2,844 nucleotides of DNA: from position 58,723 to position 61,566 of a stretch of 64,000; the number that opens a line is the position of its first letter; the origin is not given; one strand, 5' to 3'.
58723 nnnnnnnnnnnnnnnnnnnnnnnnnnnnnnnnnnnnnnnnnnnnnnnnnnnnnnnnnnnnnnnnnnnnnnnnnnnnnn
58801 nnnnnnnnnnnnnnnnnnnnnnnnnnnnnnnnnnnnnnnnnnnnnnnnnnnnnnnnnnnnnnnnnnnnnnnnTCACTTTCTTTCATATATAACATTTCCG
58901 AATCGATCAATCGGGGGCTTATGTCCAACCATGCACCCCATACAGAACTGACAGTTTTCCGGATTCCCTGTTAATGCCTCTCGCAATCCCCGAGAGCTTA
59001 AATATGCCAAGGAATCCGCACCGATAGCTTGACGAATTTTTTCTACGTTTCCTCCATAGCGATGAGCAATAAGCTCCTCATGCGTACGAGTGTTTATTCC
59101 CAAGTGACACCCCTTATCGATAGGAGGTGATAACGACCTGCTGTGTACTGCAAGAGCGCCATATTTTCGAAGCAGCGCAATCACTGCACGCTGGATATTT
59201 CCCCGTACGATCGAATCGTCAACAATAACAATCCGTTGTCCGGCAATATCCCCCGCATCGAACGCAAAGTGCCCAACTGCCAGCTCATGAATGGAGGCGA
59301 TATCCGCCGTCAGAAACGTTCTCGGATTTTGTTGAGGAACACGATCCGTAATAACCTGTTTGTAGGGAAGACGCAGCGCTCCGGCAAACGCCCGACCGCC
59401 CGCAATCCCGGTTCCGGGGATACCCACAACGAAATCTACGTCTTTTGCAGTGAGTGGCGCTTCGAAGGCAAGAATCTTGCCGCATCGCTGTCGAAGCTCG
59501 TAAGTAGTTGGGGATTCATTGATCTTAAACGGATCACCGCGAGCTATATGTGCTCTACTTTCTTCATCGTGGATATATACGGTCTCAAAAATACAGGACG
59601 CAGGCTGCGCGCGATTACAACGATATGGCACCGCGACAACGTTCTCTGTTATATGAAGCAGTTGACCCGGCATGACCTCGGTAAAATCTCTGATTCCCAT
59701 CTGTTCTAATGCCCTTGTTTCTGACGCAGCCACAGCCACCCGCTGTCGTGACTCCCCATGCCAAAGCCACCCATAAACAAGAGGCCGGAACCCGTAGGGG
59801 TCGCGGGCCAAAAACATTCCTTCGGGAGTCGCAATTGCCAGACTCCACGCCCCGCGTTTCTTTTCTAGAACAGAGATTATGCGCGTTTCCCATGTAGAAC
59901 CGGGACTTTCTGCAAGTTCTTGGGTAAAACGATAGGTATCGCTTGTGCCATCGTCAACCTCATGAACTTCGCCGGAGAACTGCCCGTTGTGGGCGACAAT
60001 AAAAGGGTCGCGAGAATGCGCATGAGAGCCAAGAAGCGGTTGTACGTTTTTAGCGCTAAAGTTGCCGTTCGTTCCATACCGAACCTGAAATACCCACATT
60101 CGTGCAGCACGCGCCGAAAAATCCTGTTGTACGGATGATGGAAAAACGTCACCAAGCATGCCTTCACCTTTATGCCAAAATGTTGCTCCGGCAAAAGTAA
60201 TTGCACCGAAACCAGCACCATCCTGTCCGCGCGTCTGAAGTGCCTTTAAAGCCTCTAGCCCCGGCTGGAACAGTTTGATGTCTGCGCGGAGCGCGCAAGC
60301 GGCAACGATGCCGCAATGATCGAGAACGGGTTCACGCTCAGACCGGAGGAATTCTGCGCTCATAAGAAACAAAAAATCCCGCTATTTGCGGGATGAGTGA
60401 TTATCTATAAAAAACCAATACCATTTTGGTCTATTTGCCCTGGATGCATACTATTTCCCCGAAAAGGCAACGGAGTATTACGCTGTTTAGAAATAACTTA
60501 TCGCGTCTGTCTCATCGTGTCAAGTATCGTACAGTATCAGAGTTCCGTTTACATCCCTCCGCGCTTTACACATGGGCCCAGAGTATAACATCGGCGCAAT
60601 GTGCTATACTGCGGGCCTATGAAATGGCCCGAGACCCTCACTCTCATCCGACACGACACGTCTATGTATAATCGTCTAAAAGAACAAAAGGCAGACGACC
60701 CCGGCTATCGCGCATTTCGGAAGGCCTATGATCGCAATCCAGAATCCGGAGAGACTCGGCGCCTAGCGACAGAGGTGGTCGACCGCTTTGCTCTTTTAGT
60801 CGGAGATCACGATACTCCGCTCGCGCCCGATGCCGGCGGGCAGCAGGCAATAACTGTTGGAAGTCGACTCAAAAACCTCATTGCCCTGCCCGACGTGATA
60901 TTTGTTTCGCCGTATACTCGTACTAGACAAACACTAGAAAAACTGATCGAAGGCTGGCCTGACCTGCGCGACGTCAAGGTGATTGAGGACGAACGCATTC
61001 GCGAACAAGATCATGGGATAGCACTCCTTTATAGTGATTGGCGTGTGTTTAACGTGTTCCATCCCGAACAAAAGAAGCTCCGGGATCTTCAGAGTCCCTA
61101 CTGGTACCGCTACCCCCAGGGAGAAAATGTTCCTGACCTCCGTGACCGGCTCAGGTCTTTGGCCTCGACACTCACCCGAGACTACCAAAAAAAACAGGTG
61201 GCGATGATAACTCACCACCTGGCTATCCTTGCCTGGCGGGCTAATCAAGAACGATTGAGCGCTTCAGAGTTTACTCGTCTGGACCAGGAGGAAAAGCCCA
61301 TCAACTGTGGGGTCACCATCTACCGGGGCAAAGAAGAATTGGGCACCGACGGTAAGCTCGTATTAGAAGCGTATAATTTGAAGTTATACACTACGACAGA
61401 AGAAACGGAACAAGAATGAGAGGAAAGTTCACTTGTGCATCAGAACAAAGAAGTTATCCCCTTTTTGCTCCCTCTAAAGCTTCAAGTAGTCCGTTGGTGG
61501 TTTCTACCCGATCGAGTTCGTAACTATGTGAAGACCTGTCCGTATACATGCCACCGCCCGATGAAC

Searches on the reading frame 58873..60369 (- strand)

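Call 79: search_protein_families(library=pfam, proteins=[window:58873-60369:-], max_evalue=0.001)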
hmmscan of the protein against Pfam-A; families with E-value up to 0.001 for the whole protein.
window:58873-60369:- (498 aa): 3 families
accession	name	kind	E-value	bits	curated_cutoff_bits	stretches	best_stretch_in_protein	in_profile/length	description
PF13537.11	GATase_7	-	1.1e-06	29.1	25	1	107-222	11-122/123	Glutamine amidotransferase domain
PF00156.33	Pribosyltran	-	3.8e-05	23.5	26.3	1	311-410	30-120/158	Phosphoribosyl transferase domain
PF13522.11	GATase_6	-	0.00025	21.5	27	1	90-204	11-122/130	Glutamine amidotransferase domain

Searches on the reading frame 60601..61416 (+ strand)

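Call 79: search_protein_families(library=pfam, proteins=[window:60601-61416:+], max_evalue=0.001)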
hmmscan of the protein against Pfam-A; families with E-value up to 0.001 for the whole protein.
window:60601-61416:+ (272 aa): 1 family
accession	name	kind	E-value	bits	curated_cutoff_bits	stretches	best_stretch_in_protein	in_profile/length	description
PF00300.27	His_Phos_1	-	5e-19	69.2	21.7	1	66-243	17-181/194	Histidine phosphatase superfamily (branch 1)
